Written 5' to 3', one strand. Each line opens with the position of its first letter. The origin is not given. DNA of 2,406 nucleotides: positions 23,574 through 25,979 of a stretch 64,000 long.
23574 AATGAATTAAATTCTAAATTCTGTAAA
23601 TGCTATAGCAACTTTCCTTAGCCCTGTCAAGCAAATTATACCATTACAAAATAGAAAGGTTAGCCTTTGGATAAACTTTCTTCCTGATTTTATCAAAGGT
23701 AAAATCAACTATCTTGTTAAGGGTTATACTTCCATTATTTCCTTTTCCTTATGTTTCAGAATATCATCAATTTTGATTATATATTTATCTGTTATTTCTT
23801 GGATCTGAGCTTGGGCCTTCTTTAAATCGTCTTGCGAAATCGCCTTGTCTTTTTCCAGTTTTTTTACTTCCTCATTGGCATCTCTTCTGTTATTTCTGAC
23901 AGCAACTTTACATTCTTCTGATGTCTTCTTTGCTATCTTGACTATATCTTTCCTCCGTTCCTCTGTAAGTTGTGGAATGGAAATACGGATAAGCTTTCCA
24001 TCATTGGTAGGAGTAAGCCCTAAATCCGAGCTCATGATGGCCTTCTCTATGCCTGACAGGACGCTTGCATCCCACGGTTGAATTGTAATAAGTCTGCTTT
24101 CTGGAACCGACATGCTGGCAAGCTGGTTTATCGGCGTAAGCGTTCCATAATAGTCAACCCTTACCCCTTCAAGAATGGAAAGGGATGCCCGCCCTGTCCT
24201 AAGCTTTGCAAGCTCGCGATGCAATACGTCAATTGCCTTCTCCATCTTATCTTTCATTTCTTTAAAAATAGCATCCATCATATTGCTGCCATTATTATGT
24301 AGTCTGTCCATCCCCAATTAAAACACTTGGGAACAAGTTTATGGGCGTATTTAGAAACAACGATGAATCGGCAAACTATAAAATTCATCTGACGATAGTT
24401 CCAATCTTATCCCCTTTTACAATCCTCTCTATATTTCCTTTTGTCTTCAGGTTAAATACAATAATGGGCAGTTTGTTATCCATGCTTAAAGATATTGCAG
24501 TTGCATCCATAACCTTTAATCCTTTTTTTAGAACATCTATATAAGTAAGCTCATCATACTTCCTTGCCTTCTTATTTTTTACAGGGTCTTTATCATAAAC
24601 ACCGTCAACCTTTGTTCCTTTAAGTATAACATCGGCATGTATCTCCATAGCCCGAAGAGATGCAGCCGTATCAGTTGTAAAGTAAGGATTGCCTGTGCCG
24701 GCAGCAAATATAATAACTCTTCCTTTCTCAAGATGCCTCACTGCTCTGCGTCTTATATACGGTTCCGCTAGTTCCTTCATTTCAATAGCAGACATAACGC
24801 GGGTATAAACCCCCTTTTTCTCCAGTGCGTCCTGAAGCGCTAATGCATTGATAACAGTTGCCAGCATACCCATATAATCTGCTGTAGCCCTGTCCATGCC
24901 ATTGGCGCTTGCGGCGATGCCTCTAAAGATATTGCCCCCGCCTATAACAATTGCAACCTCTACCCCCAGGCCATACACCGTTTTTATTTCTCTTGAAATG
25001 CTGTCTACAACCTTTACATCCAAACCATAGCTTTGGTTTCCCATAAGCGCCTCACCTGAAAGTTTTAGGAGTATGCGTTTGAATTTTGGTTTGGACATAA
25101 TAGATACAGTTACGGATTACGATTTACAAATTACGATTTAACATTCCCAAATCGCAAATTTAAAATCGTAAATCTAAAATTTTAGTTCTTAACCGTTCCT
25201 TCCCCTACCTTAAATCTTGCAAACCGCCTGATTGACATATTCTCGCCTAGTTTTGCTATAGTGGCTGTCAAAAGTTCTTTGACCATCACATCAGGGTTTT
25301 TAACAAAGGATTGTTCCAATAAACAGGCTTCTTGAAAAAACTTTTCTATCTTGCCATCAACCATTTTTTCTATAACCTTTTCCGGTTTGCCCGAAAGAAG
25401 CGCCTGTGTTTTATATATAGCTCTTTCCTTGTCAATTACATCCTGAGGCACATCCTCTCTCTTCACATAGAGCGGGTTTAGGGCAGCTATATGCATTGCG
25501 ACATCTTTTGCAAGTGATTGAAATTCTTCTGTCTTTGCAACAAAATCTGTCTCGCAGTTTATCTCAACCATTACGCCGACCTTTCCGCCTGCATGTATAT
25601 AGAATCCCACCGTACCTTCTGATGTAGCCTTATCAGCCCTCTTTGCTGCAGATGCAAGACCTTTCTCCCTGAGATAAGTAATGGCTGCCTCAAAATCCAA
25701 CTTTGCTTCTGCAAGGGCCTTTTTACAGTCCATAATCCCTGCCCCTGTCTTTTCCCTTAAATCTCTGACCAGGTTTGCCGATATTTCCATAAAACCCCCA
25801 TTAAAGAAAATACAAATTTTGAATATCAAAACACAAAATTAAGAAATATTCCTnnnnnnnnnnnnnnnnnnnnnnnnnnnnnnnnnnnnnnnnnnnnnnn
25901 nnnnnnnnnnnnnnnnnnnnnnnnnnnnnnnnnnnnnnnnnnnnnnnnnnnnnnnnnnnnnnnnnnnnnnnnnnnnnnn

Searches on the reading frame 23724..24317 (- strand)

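Call 9: search_protein_families(library=ncbifam, proteins=[window:23724-24317:-])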
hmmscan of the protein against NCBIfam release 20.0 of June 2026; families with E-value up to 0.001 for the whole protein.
window:23724-24317:- (197 aa): 1 family
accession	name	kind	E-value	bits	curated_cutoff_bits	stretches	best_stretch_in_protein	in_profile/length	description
TIGR00496.1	frr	equivalog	3.6e-70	235.1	149.1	1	22-197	1-176/176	ribosome recycling factor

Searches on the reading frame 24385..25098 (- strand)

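Call 9: search_protein_families(library=ncbifam, proteins=[window:24385-25098:-])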
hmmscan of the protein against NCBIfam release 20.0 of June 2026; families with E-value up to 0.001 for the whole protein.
window:24385-25098:- (237 aa): 15 families
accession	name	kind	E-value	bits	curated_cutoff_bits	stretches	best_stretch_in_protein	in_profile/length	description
TIGR02075.1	pyrH_bact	equivalog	4.4e-102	340.6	243.9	1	7-236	2-232/233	UMP kinase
TIGR02076.1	pyrH_arch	equivalog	6.1e-27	94.7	158.05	1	9-236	1-221/222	UMP kinase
TIGR00656.1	asp_kin_monofn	equivalog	1.6e-10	40.6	402.25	1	142-231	160-252/407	aspartate kinase, monofunctional class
TIGR00657.1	asp_kinases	subfamily_domain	2.6e-08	33.4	208.7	1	142-218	194-273/442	aspartate kinase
NF005154.0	PRK06635.1-2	equivalog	5.7e-07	29.2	376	1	143-220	155-235/407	aspartate kinase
NF004938.0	PRK06291.1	equivalog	6.5e-07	28.4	528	1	142-216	213-290/468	aspartate kinase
NF040647.1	IPPK_Arch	equivalog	7.7e-07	28.6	120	1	150-236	162-259/259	isopentenyl phosphate kinase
NF006068.0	PRK08210.1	equivalog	1.3e-06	27.9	474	1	142-216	158-235/405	aspartate kinase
NF005155.0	PRK06635.1-4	equivalog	1.9e-05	23.8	346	1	142-215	153-229/407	aspartate kinase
TIGR01027.1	proB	equivalog_domain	5.3e-05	22.5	186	0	143-195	146-198/363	glutamate 5-kinase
NF006459.0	PRK08841.1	equivalog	7.5e-05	21.9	535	1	142-216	155-232/395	aspartate kinase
NF005153.0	PRK06635.1-1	equivalog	0.00012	21.3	585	1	142-213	154-228/421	aspartate kinase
NF006959.0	PRK09436.1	equivalog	0.00017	19.7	726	1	143-218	208-286/819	bifunctional aspartate kinase/homoserine dehydrogenase I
NF005158.0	PRK06635.2-2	equivalog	0.0002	20.4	717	1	142-215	156-232/401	aspartate kinase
TIGR01092.1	P5CS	equivalog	0.00087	17.6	796.75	1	142-235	169-272/715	delta l-pyrroline-5-carboxylate synthetase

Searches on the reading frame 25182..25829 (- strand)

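Call 9: search_protein_families(library=ncbifam, proteins=[window:25182-25829:-])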
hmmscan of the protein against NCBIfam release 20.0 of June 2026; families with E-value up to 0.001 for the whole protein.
window:25182-25829:- (215 aa): 1 family
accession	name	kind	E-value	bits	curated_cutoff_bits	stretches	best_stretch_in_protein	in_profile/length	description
TIGR00116.1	tsf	equivalog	1.2e-68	231.4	104.05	2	14-109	2-95/293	translation elongation factor Ts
